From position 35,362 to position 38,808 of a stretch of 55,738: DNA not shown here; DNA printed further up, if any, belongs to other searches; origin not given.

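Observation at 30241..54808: Candidate undescribed surface-glycosylation system built on GT-C enzymes and an unusual monosaccharide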

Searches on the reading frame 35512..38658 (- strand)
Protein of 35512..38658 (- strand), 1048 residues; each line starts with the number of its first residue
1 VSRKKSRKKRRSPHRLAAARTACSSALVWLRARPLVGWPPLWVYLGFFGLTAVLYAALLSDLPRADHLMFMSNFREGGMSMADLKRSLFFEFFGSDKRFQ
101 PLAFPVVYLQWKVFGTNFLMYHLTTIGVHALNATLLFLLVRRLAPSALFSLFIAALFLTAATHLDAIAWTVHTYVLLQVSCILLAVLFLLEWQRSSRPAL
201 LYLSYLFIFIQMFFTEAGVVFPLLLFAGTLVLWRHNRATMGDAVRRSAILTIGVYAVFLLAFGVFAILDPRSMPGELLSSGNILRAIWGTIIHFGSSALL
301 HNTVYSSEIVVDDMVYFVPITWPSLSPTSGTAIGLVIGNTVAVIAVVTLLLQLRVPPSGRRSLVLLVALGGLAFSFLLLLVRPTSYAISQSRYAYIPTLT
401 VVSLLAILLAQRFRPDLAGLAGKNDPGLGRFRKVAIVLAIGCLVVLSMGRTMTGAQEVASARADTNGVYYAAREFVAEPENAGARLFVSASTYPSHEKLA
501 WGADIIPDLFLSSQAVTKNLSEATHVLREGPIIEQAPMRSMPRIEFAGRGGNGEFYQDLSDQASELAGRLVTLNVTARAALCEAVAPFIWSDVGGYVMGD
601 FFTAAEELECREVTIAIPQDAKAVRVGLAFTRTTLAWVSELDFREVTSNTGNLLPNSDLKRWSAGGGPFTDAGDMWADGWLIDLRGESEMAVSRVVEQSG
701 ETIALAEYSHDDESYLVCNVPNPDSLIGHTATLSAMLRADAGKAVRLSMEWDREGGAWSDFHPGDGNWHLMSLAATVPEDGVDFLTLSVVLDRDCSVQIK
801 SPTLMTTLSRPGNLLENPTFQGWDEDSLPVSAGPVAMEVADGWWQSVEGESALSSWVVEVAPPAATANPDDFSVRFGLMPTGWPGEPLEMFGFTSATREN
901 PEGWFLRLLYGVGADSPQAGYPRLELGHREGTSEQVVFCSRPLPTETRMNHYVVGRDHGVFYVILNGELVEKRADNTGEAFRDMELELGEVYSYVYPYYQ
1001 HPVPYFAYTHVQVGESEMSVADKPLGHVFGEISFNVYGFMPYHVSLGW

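Call 4: search_protein_families(library=pfam, proteins=[window:35512-38658:-], max_evalue=0.01)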
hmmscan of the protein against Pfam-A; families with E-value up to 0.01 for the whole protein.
window:35512-38658:- (1048 aa): 0 families

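Call 7: search_protein_families(library=ncbifam, proteins=[window:35512-38658:-], max_evalue=0.01)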
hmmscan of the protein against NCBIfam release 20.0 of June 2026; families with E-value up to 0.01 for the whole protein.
window:35512-38658:- (1048 aa): 0 families

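Call 14: search_solved_structures(query=window:35512-38658:-, max_evalue=10)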
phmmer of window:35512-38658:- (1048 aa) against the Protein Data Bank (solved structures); distinct sequences matched with E-value up to 10: 0.
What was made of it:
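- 35512..38424 (-): 970-aa GT-C (PMT_2/TMTC-like N-terminal membrane domain) with a roughly 500-aa ectodomain of unknown fold. No direct Pfam or PDB hit (calls 4 and 14).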

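Call 23: find_homologous_proteins(query=window:35512-38658:-, max_evalue=0.001)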
Query window:35512-38658:- (1048 aa): 10 proteins with E <= 0.001 among 8000 candidates.
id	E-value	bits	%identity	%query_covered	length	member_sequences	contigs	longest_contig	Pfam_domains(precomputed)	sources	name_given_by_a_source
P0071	0.0e+0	2207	100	93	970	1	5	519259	-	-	-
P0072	0.0e+0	1349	56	99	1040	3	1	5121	-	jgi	jgi:hypothetical protein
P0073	2.1e-256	872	52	48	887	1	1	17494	-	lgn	-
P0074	2.0e-254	865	50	47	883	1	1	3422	-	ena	-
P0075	1.0e-249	849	49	49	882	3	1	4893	-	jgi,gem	-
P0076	3.8e-104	368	39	46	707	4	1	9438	-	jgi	-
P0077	2.8e-66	242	33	30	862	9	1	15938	-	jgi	jgi:hypothetical protein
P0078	4.8e-7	46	25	21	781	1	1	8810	PF13431.13,PF23914.2,PF13414.13,PF13428.13,PF25575.1,PF13371.13,PF00515.35,PF13424.13,PF21033.5,PF13432.13,PF13181.13,PF07719.24,PF13174.13,PF10373.16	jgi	jgi:tetratricopeptide (TPR) repeat protein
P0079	5.3e-4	36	27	15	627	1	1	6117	PF14559.13,PF13431.13,PF13414.13,PF02366.25,PF00515.35,PF13424.13,PF13432.13,PF13428.13,PF13181.13,PF07719.24,PF13231.13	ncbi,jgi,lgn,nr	ncbi:MAG TPA: tetratricopeptide repeat protein [Blastocatellia bacterium]|jgi:tetratricopeptide (TPR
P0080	9.2e-4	35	29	14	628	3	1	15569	PF25063.1,PF13431.13,PF23914.2,PF13414.13,PF13176.13,PF12569.15,PF13428.13,PF13374.13,PF14559.13,PF24575.2,PF13371.13,PF17874.8,PF00515.35,PF13424.13,PF21033.5,PF13432.13,PF13429.13,PF13181.13,PF07719.24,PF13174.13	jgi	jgi:tetratricopeptide (TPR) repeat protein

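Call 80: find_encoding_contigs(protein=P0073, flank=10000, max_places=2)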
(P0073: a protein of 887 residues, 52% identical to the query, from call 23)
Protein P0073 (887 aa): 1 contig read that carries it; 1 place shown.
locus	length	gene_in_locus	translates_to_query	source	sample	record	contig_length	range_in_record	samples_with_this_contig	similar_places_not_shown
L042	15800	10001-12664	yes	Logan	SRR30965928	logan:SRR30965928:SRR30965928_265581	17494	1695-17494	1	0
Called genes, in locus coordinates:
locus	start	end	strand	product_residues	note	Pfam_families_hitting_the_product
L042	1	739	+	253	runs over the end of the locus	PF00535:Glycos_transf_2, PF10111:Glyco_tranf_2_2 (faint)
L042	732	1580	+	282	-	PF13292:DXP_synthase_N (faint), PF00456:Transketolase_N, PF00676:E1_dh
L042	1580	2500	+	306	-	PF02779:Transket_pyr, PF02780:Transketolase_C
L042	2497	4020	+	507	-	PF02310:B12-binding, PF04055:Radical_SAM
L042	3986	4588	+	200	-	PF01966:HD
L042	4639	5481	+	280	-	PF07021:MetW, PF13489:Methyltransf_23, PF13649:Methyltransf_25, PF13847:Methyltransf_31, PF08241:Methyltransf_11, PF08242:Methyltransf_12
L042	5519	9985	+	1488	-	PF13385:Laminin_G_3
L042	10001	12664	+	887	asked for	-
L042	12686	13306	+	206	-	PF08003:Methyltransf_9, PF13489:Methyltransf_23, PF13847:Methyltransf_31, PF08241:Methyltransf_11, PF08242:Methyltransf_12, PF13649:Methyltransf_25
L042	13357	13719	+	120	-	-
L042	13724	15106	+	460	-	-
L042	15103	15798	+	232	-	?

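Call 81: find_encoding_contigs(protein=P0077, flank=10000, max_places=2)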
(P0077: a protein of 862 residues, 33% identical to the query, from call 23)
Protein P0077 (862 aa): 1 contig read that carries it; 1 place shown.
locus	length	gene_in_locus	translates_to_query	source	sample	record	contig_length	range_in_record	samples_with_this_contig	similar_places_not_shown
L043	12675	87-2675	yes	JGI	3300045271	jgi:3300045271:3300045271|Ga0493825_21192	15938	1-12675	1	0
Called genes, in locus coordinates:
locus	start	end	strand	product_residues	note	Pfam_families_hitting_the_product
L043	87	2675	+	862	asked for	-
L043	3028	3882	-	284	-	PF00248:Aldo_ket_red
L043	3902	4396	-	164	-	PF07386:DUF1499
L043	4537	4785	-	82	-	-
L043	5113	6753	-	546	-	PF00732:GMC_oxred_N, PF05199:GMC_oxred_C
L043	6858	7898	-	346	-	PF05544:Pro_racemase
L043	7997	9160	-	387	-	PF00356:LacI, PF00532:Peripla_BP_1, PF13407:Peripla_BP_4, PF13377:Peripla_BP_3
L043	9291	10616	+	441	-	PF01547:SBP_bac_1, PF13416:SBP_bac_8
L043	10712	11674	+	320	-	PF00528:BPD_transp_1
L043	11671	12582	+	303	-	PF00528:BPD_transp_1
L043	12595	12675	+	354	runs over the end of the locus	PF00005:ABC_tran, PF17912:OB_MalK, PF08402:TOBE_2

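Call 85: search_protein_families(library=pfam, proteins=[P0079, P0078, L042:13724-15106:+, L042:15103-15798:+, L042:13357-13719:+], max_evalue=0.01)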
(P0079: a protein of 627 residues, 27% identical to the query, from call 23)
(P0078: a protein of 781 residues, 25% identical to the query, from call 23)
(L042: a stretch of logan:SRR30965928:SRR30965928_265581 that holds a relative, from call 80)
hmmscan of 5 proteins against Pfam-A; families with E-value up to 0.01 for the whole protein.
P0079 (627 aa): 15 families
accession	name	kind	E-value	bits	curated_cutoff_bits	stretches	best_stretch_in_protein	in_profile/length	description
PF07719.23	TPR_2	-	3.8e-12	45.7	27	0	527-559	1-33/34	Tetratricopeptide repeat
PF13431.12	TPR_17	-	8.5e-12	44.8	24.4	2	481-513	1-33/34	Tetratricopeptide repeat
PF14559.12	TPR_19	-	2e-11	44.5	25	1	505-548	3-46/68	Tetratricopeptide repeat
PF13231.12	PMT_2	-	3.1e-10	40.9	26.1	1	93-228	3-133/160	Dolichyl-phosphate-mannose-protein mannosyltransferase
PF13424.12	TPR_12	-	7.8e-10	39.3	30.1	2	494-557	4-75/77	Tetratricopeptide repeat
PF00515.34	TPR_1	-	7.9e-10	38.6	27.8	2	527-559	1-33/34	Tetratricopeptide repeat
PF13432.12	TPR_16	-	8.8e-10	39.3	32.7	1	505-559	9-63/65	Tetratricopeptide repeat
PF13428.12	TPR_14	-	5.4e-09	36.3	23.5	0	498-534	6-42/44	Tetratricopeptide repeat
PF13181.12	TPR_8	-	9.4e-08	32.1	25.7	0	528-559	2-33/34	Tetratricopeptide repeat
PF02366.24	PMT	-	7.4e-07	29.4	22.7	1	104-235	76-210/245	Dolichyl-phosphate-mannose-protein mannosyltransferase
PF13414.12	TPR_11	-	4.7e-06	26.6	26.8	0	518-537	19-38/42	TPR repeat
PF13374.12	TPR_10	-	5e-05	23.6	27.5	0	497-522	6-31/42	Tetratricopeptide repeat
PF23914.1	TPR_CcmH_CycH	-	0.0016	18.7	42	0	448-515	73-143/158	Cytochrome c-type biogenesis protein H TPR domain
PF25064.1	ARM_TT21_5th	-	0.0041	17.9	27.8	0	460-553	2-98/117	TT21 fifth ARM repeats domain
PF13174.12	TPR_6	-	0.0064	17.5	26.3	0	465-492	6-33/33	Tetratricopeptide repeat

P0078 (781 aa): 22 families
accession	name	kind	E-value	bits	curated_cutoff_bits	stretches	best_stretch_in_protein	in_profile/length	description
PF00515.34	TPR_1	-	5.5e-53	175.2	27.8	6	491-524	1-34/34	Tetratricopeptide repeat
PF07719.23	TPR_2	-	1.7e-47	156.1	27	6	567-599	1-33/34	Tetratricopeptide repeat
PF13181.12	TPR_8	-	6.1e-39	129.3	25.7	6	491-523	1-33/34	Tetratricopeptide repeat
PF13414.12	TPR_11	-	1.4e-35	121.2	26.8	4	574-613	1-40/42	TPR repeat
PF13371.12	TPR_9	-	4.9e-31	107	35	4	433-487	8-62/73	Tetratricopeptide repeat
PF13432.12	TPR_16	-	1.8e-23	83.1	32.7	3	573-634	3-64/65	Tetratricopeptide repeat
PF13431.12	TPR_17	-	1e-21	75.7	24.4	1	408-440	1-33/34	Tetratricopeptide repeat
PF13424.12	TPR_12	-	4.1e-17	62.6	30.1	2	454-517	3-71/77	Tetratricopeptide repeat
PF13428.12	TPR_14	-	2.9e-12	46.4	23.5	0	568-604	2-38/44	Tetratricopeptide repeat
PF23914.1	TPR_CcmH_CycH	-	1.5e-10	41.6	42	0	679-767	60-151/158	Cytochrome c-type biogenesis protein H TPR domain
PF10373.15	EST1_DNA_bind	-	6.6e-09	36.1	22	0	443-496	5-57/282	Est1 DNA/RNA binding domain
PF13174.12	TPR_6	-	1.9e-07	31.7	26.3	0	493-518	2-27/33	Tetratricopeptide repeat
PF25575.1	TPR_BSK1_C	-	2.1e-07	31.2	42.2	0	608-671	49-113/118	Serine/threonine-protein kinase BSK1-like, TPR repeats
PF13374.12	TPR_10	-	4.4e-05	23.8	27.5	0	568-596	3-31/42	Tetratricopeptide repeat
PF02259.29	FAT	-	0.00024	20.9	24.2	0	562-614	237-296/343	FAT domain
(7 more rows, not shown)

L042:13724-15106:+ (460 aa): 1 family
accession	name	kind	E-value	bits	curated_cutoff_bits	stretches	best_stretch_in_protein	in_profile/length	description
PF13489.12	Methyltransf_23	-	0.00057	20.1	27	1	276-379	11-95/164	Methyltransferase domain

L042:15103-15798:+ (232 aa): 0 families

L042:13357-13719:+ (120 aa): 0 families
